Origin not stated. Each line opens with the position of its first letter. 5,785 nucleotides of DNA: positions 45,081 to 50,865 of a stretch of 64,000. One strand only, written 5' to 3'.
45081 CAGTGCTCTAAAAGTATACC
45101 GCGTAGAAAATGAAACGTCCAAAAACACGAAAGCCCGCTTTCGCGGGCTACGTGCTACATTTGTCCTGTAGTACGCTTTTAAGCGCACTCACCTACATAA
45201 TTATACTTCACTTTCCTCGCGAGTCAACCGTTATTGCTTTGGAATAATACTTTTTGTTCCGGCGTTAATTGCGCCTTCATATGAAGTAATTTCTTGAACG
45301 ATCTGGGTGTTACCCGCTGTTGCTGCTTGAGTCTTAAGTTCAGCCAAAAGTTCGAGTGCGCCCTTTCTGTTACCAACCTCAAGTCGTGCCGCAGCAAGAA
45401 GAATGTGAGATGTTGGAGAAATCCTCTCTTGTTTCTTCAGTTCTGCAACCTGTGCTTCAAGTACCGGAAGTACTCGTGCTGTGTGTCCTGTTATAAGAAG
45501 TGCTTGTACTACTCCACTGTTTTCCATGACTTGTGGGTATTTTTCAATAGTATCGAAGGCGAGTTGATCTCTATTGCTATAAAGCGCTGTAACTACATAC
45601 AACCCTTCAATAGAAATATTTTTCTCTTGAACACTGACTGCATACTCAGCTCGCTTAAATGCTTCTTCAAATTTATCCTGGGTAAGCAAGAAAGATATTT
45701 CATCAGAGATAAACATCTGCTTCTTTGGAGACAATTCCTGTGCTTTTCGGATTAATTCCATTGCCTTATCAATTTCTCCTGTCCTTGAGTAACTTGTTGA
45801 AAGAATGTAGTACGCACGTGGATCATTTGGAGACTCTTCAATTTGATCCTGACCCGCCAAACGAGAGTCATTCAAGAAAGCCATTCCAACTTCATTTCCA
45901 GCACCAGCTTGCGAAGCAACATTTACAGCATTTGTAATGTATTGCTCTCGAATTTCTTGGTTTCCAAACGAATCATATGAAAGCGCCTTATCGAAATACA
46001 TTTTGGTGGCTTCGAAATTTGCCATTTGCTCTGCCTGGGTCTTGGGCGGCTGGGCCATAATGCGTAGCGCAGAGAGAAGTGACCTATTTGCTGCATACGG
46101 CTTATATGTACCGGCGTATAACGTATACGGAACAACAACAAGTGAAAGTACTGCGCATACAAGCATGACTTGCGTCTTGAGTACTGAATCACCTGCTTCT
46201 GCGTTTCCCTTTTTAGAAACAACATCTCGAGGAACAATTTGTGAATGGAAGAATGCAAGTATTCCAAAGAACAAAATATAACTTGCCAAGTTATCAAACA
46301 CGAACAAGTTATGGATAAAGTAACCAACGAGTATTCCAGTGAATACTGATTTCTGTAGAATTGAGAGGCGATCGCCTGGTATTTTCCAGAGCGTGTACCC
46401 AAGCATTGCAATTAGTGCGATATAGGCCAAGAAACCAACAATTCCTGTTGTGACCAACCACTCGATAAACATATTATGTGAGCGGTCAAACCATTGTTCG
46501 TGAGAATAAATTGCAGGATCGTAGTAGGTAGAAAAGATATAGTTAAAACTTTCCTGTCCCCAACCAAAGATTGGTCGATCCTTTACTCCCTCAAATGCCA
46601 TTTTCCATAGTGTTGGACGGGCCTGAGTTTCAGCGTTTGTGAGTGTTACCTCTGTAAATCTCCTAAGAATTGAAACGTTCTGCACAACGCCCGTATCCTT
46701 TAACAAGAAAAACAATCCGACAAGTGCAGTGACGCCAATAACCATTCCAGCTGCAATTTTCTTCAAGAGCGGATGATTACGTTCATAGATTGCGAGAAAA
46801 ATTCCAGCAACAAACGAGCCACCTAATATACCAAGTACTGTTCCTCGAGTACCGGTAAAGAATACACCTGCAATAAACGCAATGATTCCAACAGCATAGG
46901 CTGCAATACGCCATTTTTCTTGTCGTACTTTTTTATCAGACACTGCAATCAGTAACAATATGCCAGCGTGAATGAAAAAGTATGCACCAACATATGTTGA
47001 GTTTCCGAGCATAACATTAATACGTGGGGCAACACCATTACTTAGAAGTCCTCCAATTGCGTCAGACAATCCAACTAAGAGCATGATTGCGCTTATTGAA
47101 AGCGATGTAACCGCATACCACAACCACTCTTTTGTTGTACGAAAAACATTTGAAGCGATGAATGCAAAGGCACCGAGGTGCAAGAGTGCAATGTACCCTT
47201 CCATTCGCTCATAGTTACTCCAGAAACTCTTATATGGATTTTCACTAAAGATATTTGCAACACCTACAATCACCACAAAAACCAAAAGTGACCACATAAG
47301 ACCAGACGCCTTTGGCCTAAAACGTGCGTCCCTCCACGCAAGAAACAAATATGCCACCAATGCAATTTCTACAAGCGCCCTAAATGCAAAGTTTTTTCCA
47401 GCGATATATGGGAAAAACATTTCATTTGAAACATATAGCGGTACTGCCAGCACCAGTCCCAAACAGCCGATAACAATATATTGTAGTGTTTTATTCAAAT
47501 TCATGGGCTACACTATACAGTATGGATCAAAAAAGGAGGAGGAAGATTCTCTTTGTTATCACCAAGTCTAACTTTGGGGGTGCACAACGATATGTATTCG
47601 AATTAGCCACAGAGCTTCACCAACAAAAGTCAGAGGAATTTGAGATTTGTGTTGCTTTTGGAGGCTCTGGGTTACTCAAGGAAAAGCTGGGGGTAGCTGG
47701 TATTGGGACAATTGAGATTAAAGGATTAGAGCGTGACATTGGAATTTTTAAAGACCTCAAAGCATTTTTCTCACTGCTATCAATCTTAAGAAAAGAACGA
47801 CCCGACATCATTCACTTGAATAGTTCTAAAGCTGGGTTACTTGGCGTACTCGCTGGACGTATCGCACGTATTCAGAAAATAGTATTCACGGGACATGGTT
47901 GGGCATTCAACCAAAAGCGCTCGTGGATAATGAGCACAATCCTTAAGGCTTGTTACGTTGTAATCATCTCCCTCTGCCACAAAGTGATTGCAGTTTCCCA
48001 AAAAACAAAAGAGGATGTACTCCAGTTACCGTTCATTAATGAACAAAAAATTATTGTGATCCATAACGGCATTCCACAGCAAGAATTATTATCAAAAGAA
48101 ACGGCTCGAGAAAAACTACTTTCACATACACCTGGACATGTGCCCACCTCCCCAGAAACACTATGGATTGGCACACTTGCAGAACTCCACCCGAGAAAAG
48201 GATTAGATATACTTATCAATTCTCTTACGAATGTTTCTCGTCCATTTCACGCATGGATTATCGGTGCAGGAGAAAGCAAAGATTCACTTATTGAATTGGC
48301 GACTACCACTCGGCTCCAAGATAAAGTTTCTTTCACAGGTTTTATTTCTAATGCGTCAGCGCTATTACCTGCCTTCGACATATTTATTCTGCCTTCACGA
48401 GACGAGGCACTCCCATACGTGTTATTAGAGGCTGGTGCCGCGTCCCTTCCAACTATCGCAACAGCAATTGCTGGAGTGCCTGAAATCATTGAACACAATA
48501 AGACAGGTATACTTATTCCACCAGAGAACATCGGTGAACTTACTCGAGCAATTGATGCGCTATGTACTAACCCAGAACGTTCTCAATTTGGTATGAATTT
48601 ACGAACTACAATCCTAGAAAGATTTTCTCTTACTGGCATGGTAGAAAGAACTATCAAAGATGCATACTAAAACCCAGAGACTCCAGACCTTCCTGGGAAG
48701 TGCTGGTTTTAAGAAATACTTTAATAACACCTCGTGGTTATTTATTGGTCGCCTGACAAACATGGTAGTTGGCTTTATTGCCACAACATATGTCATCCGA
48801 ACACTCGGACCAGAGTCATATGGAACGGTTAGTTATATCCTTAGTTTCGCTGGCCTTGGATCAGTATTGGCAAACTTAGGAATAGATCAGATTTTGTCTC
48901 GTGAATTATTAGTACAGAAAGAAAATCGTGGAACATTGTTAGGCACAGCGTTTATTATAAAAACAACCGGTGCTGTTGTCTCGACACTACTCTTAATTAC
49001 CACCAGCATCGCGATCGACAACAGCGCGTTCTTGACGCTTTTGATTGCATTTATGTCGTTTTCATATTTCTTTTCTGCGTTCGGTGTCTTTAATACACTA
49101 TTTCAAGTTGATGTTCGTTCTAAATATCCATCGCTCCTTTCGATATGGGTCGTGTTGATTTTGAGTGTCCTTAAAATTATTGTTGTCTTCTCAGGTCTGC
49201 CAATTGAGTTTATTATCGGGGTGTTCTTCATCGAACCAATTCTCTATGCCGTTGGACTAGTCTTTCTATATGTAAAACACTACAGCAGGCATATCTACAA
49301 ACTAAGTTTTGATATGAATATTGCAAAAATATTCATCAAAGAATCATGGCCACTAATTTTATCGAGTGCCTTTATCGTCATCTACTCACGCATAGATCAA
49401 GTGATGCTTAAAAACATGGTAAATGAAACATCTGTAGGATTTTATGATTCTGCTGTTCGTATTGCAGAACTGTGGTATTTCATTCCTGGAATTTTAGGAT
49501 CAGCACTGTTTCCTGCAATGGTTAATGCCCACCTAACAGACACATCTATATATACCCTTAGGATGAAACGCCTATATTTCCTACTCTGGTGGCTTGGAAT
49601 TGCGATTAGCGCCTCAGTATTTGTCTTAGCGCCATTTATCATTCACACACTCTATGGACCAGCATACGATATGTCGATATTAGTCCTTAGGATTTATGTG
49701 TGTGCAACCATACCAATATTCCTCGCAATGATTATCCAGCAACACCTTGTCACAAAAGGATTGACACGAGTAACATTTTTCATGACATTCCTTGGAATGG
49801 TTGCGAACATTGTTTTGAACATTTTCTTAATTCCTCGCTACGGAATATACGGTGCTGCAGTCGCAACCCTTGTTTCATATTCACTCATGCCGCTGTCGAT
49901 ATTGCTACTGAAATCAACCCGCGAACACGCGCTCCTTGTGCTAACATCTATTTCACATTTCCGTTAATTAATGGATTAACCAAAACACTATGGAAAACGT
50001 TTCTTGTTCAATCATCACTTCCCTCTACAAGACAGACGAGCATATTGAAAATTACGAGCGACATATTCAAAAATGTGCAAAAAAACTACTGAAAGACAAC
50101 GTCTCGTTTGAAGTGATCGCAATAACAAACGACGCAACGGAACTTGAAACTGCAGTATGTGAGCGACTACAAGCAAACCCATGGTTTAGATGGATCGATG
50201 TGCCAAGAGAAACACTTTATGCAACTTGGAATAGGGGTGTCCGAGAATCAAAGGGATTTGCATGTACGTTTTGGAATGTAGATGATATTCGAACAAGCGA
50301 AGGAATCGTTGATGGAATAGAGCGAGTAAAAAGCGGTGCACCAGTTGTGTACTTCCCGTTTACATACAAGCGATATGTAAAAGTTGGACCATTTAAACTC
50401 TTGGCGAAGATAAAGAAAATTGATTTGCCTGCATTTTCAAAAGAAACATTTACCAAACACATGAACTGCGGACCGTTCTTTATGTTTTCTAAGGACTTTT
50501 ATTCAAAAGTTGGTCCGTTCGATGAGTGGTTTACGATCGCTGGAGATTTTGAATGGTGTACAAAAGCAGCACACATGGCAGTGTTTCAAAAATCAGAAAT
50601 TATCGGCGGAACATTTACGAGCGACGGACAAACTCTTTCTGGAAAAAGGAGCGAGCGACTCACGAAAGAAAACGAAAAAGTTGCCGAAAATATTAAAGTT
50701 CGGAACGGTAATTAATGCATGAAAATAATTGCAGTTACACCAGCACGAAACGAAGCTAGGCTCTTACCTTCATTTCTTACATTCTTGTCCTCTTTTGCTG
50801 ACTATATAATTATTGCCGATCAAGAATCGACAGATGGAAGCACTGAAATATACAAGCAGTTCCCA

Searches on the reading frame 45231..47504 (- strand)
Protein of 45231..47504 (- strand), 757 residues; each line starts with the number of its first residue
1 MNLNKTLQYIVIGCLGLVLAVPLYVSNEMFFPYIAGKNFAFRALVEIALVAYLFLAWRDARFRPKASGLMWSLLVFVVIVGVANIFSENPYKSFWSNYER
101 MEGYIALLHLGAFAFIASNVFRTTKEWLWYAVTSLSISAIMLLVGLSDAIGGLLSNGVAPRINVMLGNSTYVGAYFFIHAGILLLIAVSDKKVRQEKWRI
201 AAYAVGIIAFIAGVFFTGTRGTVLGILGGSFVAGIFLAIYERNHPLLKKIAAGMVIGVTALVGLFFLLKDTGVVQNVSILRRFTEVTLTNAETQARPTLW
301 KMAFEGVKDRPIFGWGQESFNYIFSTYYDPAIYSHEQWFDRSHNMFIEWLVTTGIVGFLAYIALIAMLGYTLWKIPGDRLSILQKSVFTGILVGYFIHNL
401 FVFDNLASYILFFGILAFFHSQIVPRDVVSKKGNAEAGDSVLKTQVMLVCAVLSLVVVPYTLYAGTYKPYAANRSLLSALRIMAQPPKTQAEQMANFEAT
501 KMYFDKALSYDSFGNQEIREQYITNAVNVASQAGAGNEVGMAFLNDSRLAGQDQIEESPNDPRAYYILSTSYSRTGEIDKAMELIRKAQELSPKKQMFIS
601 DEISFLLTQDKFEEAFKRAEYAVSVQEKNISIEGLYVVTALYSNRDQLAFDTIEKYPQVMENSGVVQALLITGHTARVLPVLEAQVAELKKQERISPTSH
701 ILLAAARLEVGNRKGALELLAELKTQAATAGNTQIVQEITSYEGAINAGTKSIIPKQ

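Call 10: search_protein_families(library=pfam, proteins=[window:45231-47504:-], max_evalue=0.01)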
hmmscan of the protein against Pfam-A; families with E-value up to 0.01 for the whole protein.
window:45231-47504:- (757 aa): 9 families
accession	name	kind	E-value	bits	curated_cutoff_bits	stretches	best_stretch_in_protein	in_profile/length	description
PF04932.20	Wzy_C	-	6.4e-21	75.1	31.7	1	207-362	3-149/149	O-Antigen ligase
PF13181.12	TPR_8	-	2.9e-07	30.6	25.7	1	563-594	2-33/34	Tetratricopeptide repeat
PF17874.7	TPR_MalT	-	7.2e-06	25.9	45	1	665-735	208-278/336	MalT-like TPR region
PF14559.12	TPR_19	-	2.9e-05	24.7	25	0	555-593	18-56/68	Tetratricopeptide repeat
PF07719.23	TPR_2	-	0.00011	22.5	27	1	562-594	1-33/34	Tetratricopeptide repeat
PF13429.12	TPR_15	-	0.00011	22.2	26.2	1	490-614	80-198/280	Tetratricopeptide repeat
PF13428.12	TPR_14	-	0.00026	21.8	23.5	0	562-594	1-33/44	Tetratricopeptide repeat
PF12895.13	ANAPC3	-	0.0037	18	27.2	0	557-593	18-53/82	Anaphase-promoting complex, cyclosome, subunit 3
PF22406.1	DdMyo7_FERM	-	0.0045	17.9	27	0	595-662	7-72/111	DdMyo7 FERM domain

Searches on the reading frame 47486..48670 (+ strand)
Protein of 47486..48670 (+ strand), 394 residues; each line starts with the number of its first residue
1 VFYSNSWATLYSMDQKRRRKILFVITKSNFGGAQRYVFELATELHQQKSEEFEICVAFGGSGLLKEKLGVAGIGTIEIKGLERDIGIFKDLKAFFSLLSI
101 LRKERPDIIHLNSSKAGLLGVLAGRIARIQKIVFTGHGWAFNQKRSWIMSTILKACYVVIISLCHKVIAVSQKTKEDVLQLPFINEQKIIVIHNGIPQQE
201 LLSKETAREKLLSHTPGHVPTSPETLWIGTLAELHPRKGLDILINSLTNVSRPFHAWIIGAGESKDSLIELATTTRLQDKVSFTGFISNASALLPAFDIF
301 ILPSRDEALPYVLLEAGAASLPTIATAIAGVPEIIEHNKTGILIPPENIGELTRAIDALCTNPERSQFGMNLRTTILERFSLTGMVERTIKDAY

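Call 10: search_protein_families(library=pfam, proteins=[window:47486-48670:+], max_evalue=0.01)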
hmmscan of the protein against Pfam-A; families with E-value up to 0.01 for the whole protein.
window:47486-48670:+ (394 aa): 5 families
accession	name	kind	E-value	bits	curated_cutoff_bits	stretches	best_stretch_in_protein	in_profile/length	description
PF00534.26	Glycos_transf_1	-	3.7e-31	108.4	26.4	1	228-366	18-163/172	Glycosyl transferases group 1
PF13692.12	Glyco_trans_1_4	-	5.7e-31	108.1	27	1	226-362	5-142/142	Glycosyl transferases group 1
PF13439.12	Glyco_transf_4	-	1.1e-25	91.1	28.5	1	30-197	1-167/170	Glycosyltransferase Family 4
PF13579.12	Glyco_trans_4_4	-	1.7e-13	51.6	29.7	1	31-195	1-158/158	Glycosyl transferase 4-like domain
PF13477.12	Glyco_trans_4_2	-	2.1e-07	31.6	23.4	1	34-152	10-124/139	Glycosyl transferase 4-like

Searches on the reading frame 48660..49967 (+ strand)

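Call 10: search_protein_families(library=pfam, proteins=[window:48660-49967:+], max_evalue=0.01)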
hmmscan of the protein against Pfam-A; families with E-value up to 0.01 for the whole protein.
window:48660-49967:+ (435 aa): 3 families
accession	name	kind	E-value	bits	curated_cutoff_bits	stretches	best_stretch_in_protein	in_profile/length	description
PF01943.22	Polysacc_synt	-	7.7e-28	98.1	28.2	1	22-289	3-272/274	Polysaccharide biosynthesis protein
PF13440.11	Polysacc_synt_3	-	1.2e-12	48.1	23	1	47-339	4-291/293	Polysaccharide biosynthesis protein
PF03023.19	MurJ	-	4.7e-07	29.2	27.4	1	113-422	92-402/451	Lipid II flippase MurJ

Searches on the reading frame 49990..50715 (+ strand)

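Call 10: search_protein_families(library=pfam, proteins=[window:49990-50715:+], max_evalue=0.01)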
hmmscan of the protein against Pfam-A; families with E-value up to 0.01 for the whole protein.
window:49990-50715:+ (241 aa): 1 family
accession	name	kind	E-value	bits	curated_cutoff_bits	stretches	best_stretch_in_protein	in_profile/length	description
PF00535.33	Glycos_transf_2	-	9e-06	26.2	23.3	1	21-174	8-167/168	Glycosyl transferase family 2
